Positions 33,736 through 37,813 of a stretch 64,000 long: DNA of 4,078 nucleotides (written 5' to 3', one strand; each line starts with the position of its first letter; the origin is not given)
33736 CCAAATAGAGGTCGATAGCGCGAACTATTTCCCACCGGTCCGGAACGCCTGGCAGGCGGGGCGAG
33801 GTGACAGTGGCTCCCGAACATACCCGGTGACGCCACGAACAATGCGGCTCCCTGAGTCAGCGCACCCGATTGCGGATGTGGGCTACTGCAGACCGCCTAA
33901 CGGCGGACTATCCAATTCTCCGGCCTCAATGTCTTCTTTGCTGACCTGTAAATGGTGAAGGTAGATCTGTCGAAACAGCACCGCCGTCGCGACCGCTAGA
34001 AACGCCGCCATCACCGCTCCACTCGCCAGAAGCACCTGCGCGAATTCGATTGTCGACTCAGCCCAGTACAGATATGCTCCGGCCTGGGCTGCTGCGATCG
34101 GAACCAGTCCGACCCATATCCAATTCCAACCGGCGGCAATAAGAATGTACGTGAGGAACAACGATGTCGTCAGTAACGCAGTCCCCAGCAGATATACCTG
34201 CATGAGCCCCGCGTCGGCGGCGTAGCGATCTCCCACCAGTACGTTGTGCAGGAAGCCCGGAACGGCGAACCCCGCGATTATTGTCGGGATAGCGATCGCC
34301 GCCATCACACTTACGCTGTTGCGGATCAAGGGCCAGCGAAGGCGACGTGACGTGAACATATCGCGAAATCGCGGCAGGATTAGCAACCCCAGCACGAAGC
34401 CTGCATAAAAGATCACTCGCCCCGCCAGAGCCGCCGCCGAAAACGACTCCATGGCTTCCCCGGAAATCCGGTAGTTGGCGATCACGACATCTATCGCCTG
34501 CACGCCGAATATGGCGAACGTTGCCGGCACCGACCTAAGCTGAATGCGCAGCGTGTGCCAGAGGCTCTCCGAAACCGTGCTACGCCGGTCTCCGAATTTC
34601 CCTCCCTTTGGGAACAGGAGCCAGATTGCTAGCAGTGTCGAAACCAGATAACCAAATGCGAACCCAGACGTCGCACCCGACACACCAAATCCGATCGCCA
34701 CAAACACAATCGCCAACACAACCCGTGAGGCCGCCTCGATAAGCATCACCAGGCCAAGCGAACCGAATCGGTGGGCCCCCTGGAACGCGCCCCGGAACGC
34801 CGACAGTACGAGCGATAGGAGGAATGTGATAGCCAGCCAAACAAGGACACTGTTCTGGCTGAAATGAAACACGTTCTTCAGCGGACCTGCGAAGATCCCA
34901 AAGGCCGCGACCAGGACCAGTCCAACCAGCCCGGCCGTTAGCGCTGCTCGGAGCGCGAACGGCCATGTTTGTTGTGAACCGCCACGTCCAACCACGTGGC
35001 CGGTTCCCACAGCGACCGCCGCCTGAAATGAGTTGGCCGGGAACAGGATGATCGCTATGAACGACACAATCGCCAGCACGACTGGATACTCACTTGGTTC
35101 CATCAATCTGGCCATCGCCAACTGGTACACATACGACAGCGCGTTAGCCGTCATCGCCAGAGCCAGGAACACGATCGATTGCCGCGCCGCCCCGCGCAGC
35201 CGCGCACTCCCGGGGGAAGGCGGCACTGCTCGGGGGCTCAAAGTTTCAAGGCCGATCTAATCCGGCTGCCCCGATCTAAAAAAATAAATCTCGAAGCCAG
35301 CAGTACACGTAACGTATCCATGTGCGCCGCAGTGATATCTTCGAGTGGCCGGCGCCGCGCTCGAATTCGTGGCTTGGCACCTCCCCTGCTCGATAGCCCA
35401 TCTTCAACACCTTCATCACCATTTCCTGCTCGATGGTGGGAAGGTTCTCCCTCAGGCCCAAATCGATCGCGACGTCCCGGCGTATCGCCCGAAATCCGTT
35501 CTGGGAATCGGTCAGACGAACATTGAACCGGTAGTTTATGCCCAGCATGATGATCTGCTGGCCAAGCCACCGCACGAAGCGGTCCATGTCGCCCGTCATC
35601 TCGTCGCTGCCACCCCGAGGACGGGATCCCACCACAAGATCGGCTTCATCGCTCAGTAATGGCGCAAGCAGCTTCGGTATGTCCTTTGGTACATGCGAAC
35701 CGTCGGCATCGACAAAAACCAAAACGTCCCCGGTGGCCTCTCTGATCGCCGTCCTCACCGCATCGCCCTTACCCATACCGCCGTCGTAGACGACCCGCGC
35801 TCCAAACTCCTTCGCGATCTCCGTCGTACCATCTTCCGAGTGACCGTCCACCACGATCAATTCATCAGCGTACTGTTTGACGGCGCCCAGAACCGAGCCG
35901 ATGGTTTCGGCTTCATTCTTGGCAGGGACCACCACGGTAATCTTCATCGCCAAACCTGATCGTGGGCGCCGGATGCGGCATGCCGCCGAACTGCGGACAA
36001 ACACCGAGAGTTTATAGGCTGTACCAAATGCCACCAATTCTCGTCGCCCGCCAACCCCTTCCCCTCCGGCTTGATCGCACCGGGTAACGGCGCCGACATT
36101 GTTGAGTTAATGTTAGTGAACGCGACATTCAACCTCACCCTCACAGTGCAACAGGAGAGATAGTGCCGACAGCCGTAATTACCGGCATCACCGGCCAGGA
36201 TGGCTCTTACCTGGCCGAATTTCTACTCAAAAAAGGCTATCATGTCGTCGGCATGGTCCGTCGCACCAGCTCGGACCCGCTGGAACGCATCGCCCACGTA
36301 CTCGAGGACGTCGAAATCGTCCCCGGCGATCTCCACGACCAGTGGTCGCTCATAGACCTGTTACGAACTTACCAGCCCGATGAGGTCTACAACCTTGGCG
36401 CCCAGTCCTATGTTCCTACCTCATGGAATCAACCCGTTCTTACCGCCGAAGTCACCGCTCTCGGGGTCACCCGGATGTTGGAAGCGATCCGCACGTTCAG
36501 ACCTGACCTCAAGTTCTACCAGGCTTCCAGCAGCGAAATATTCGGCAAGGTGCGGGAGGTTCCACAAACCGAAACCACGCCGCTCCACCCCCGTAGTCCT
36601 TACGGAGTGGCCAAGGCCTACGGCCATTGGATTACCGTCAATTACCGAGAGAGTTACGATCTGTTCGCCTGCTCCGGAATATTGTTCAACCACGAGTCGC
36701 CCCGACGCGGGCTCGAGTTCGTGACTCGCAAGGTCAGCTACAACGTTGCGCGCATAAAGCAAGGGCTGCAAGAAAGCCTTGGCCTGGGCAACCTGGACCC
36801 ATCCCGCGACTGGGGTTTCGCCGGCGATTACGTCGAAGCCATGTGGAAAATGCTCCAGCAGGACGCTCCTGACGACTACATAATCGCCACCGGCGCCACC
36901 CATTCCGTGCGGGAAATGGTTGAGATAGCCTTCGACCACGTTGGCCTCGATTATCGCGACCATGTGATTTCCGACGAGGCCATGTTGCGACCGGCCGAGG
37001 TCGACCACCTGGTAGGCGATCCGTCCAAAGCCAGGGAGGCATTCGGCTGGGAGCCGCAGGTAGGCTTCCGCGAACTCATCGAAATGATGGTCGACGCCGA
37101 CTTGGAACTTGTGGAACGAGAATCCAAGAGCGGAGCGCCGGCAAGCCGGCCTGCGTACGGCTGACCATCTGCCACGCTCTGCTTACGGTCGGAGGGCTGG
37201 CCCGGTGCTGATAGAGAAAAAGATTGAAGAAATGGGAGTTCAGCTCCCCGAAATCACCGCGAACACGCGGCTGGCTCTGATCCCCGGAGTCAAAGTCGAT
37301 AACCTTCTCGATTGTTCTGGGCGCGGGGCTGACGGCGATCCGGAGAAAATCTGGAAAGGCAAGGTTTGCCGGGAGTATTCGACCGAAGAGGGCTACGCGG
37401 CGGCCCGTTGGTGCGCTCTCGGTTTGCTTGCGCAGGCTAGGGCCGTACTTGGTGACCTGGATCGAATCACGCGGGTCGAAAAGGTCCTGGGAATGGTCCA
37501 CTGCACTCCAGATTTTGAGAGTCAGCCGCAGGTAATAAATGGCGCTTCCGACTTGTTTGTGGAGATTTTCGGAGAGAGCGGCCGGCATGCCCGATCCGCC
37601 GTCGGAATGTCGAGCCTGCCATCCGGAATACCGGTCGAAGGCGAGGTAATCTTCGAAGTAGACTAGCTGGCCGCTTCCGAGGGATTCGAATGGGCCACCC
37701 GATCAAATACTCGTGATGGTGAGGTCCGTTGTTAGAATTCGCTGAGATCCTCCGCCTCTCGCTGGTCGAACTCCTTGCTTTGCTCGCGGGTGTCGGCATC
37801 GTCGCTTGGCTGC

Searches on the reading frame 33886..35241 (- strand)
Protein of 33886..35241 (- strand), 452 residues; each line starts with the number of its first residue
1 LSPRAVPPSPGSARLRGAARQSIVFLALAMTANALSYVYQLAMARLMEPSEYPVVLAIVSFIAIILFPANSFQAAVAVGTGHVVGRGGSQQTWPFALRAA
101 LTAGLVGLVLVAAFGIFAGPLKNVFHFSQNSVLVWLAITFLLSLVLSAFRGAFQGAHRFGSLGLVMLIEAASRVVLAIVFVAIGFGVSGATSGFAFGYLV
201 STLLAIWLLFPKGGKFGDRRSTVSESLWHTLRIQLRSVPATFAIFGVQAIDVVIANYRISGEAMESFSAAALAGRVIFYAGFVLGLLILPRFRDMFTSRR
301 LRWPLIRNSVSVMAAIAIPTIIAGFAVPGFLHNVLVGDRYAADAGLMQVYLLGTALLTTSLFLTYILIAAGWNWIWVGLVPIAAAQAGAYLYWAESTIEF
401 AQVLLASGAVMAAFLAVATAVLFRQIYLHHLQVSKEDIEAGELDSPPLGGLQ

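Call 14: search_protein_families(library=pfam, proteins=[window:33886-35241:-], max_evalue=0.01)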
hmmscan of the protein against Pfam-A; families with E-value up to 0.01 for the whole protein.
window:33886-35241:- (452 aa): 1 family
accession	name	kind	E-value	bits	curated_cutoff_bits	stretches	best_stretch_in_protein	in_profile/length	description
PF01943.22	Polysacc_synt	-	0.0015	18.5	28.2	1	21-242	4-216/274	Polysaccharide biosynthesis protein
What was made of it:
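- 33883..35241 (-): Polytopic 452-aa protein; candidate MOP/Wzx-type flippase, immediately downstream of the GT2. Weak Pfam Polysacc_synt hit, E 0.0015, 18.5 bits against a 28.2 cut-off (call 14).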

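Call 58: search_protein_families(library=ncbifam, proteins=[window:33886-35241:-], max_evalue=0.001)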
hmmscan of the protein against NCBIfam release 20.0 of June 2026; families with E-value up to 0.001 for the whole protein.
window:33886-35241:- (452 aa): 0 families

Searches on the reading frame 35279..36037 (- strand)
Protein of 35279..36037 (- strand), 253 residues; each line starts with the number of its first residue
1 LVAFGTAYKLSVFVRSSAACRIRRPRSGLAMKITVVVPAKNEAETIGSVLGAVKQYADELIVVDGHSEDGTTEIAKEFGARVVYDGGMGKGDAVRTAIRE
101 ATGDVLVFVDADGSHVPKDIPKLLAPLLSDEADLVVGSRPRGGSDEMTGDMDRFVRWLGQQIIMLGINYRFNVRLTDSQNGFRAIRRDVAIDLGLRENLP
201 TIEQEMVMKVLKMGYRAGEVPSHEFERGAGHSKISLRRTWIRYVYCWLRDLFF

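Call 14: search_protein_families(library=pfam, proteins=[window:35279-36037:-], max_evalue=0.01)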
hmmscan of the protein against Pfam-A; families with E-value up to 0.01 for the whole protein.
window:35279-36037:- (253 aa): 3 families
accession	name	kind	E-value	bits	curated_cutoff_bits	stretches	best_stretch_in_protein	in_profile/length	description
PF00535.33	Glycos_transf_2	-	2.4e-28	99.6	23.3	1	34-192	1-166/168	Glycosyl transferase family 2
PF13641.12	Glyco_tranf_2_3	-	1.7e-06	28.6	27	1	33-135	3-119/230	Glycosyltransferase like family 2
PF13704.12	Glyco_tranf_2_4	-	0.00084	20.2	27.5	1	40-112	1-81/98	Glycosyl transferase family 2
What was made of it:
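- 35276..36037 (-): GT2 (GT-A fold) enzyme resembling polyprenyl/dolichyl-phosphate sugar synthases; candidate maker of the lipid-linked donor. Pfam Glycos_transf_2 E 2.4e-28 (call 14).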

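Call 58: search_protein_families(library=ncbifam, proteins=[window:35279-36037:-], max_evalue=0.001)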
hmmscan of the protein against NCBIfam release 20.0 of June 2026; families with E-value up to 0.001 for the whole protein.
window:35279-36037:- (253 aa): 15 families
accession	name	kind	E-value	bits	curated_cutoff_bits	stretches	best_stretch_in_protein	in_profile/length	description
TIGR04182.1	glyco_TIGR04182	equivalog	1.3e-37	129.8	325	1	33-228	2-194/293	S-layer glycoprotein N-glycosyltransferase AglJ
NF058614.1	PPMAGASynPpgS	equivalog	2.9e-25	89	370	1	34-222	3-194/226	polyprenyl-phospho-N-acetylgalactosaminyl synthase PpgS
NF041391.1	DPhHxTase_Halo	equivalog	5.5e-23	81.1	375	1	39-232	3-190/213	dolichyl-phosphate hexose transferase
NF010496.0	PRK13915.1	equivalog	3e-22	79.1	262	1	30-136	30-152/307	glucosyl-3-phosphoglycerate synthase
TIGR04283.1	glyco_like_mftF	equivalog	1.5e-16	60.6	182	1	33-130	1-99/221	TIGR04283 family arsenosugar biosynthesis glycosyltransferase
NF047588.1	GlcsyltransPgfSStrep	equivalog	5.5e-10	38.9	500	1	31-239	1-210/308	glycosyltransferase PgfS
TIGR03469.1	HpnB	hypoth_equivalog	1.6e-09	37.3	379.25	1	31-135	44-168/386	hopene-associated glycosyltransferase HpnB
TIGR03965.1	mycofact_glyco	equivalog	2.6e-09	36.5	280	1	25-136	69-188/467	mycofactocin biosynthesis glycosyltransferase MftF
NF007986.1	PRK10714.1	equivalog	1.2e-07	31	529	1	32-238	7-214/316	undecaprenyl-phosphate 4-deoxy-4-formamido-L-arabinose transferase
NF041875.1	EPS_EpsD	equivalog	3.8e-07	29.8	370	1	34-138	2-115/325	exopolysaccharide biosynthesis glycosyltransferase EpsD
TIGR03937.1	PgaC_IcaA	equivalog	1.8e-06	27.2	422.3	1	23-114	37-137/407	poly-beta-1,6-N-acetyl-D-glucosamine synthase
NF045692.1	OglycostaseCruG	equivalog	3.1e-06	26.4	600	1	24-78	34-91/386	2'-O-glycosyltransferase CruG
NF007482.0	PRK10073.1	equivalog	2.1e-05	23.7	423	1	31-134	6-117/334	glycosyltransferase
TIGR04195.1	S_glycosyl_SunS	equivalog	0.0002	20.3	350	1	33-113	59-142/421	SunS family peptide S-glycosyltransferase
NF038302.1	EPS_HpsE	equivalog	0.00022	20.3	300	1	31-113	1-97/307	hormogonium polysaccharide biosynthesis glycosyltransferase HpsE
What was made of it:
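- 35276..36037 (-): Best NCBIfam hits are AglJ 1.3e-37, PpgS 2.9e-25 and Dol-P-hexose transferase 5.5e-23, all below the curated cut-offs (call 58).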

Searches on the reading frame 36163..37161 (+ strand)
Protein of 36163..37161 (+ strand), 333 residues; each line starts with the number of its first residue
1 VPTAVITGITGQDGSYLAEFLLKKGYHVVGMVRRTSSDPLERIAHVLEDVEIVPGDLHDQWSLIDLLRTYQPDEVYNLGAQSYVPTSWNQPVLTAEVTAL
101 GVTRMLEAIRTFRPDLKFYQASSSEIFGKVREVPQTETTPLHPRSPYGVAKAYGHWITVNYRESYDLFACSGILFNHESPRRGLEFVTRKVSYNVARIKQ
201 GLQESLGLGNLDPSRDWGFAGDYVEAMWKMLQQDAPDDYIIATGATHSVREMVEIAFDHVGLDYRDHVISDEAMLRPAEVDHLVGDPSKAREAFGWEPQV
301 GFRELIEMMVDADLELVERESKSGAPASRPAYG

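Call 14: search_protein_families(library=pfam, proteins=[window:36163-37161:+], max_evalue=0.01)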
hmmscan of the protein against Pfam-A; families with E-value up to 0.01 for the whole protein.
window:36163-37161:+ (333 aa): 5 families
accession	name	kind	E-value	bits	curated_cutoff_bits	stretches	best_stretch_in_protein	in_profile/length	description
PF16363.11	GDP_Man_Dehyd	-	3.9e-131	437.9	27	1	6-309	2-332/332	GDP-mannose 4,6 dehydratase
PF01370.27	Epimerase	-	1.9e-69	234.2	20.9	1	5-242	2-240/240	NAD dependent epimerase/dehydratase family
PF04321.23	RmlD_sub_bind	-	1.5e-08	34.5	27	1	5-163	4-141/287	RmlD substrate binding domain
PF05368.20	NmrA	-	1.8e-05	25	27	1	5-68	6-68/298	NmrA-like family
PF13460.12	NAD_binding_10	-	0.0074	16.6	27.2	0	8-65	1-56/184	NAD(P)H-binding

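Call 58: search_protein_families(library=ncbifam, proteins=[window:36163-37161:+], max_evalue=0.001)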
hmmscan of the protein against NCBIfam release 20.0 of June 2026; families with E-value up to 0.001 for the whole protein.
window:36163-37161:+ (333 aa): 14 families
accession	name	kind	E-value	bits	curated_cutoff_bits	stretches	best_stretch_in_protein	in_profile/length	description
TIGR01472.1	gmd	equivalog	2.8e-127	424.6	415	1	4-316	3-341/342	GDP-mannose 4,6-dehydratase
TIGR04180.1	EDH_00030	hypoth_equivalog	2e-33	115.7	475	1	5-300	2-296/297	NAD-dependent 4,6-dehydratase LegB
TIGR01181.1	dTDP_gluc_dehyt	equivalog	4.3e-29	101.6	365.1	1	5-311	3-309/321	dTDP-glucose 4,6-dehydratase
TIGR01179.1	galE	equivalog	1.4e-22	80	262.3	2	5-170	3-169/332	UDP-glucose 4-epimerase GalE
TIGR02622.1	CDP_4_6_dhtase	equivalog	7.8e-21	74.6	278.45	1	5-165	8-172/352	CDP-glucose 4,6-dehydratase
NF007582.0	PRK10217.1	equivalog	8.5e-12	44.8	698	1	4-241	4-251/355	dTDP-glucose 4,6-dehydratase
NF007490.0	PRK10084.1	subfamily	1.8e-09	37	649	1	5-304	4-325/361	dTDP-glucose 4,6-dehydratase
NF043036.1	ErythonDh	equivalog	1.2e-08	34.6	325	1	5-161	4-163/321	D-erythronate dehydrogenase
NF007956.0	PRK10675.1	subfamily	2.3e-08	33.5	394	1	5-152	4-154/338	UDP-glucose 4-epimerase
NF052578.1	StrlDmthSdmBMthl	equivalog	6.5e-06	26.1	600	1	3-164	2-151/328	sterol demethylase protein SdmB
NF011728.1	PRK15181.1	equivalog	9.2e-06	24.9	760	1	73-177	92-195/348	Vi polysaccharide biosynthesis UDP-N-acetylglucosaminuronic acid C-4 epimerase TviC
TIGR03466.1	HpnA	hypoth_equivalog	1e-05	24.6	367.65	1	4-143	3-134/327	hopanoid-associated sugar epimerase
TIGR01214.1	rmlD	equivalog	6.5e-05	22.2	224.05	1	5-173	3-150/285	dTDP-4-dehydrorhamnose reductase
TIGR02197.1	heptose_epim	equivalog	0.00081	18.7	274.6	0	5-261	2-261/316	ADP-glyceromanno-heptose 6-epimerase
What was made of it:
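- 36163..37164 (+): GDP-mannose 4,6-dehydratase, first gene of the apparent operon GMD - RidA-like - copy 1 - partner 1 - copy 2 - partner 2. TIGR01472 424.6 bits, above the 415 cut-off (call 58).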

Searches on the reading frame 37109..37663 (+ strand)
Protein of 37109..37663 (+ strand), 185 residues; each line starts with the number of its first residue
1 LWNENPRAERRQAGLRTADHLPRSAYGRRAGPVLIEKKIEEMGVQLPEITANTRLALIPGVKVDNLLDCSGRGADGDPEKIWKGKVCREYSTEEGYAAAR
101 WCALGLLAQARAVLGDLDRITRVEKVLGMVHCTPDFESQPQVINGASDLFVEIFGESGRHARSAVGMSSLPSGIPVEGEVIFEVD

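Call 14: search_protein_families(library=pfam, proteins=[window:37109-37663:+], max_evalue=0.01)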
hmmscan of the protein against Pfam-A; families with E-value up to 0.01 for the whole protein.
window:37109-37663:+ (185 aa): 2 families
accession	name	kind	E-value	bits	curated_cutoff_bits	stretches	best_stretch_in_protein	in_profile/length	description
PF14588.11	YjgF_endoribonc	-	3.2e-17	63.1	35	1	40-164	5-128/148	YjgF/chorismate_mutase-like, putative endoribonuclease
PF01042.26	Ribonuc_L-PSP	-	0.00057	20.3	27.3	1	59-181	13-118/121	Endoribonuclease L-PSP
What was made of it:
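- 37109..37666 (+): YjgF/RidA-like protein between GMD and copy 1; role unknown. PF14588 E 3.2e-17 (call 14).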
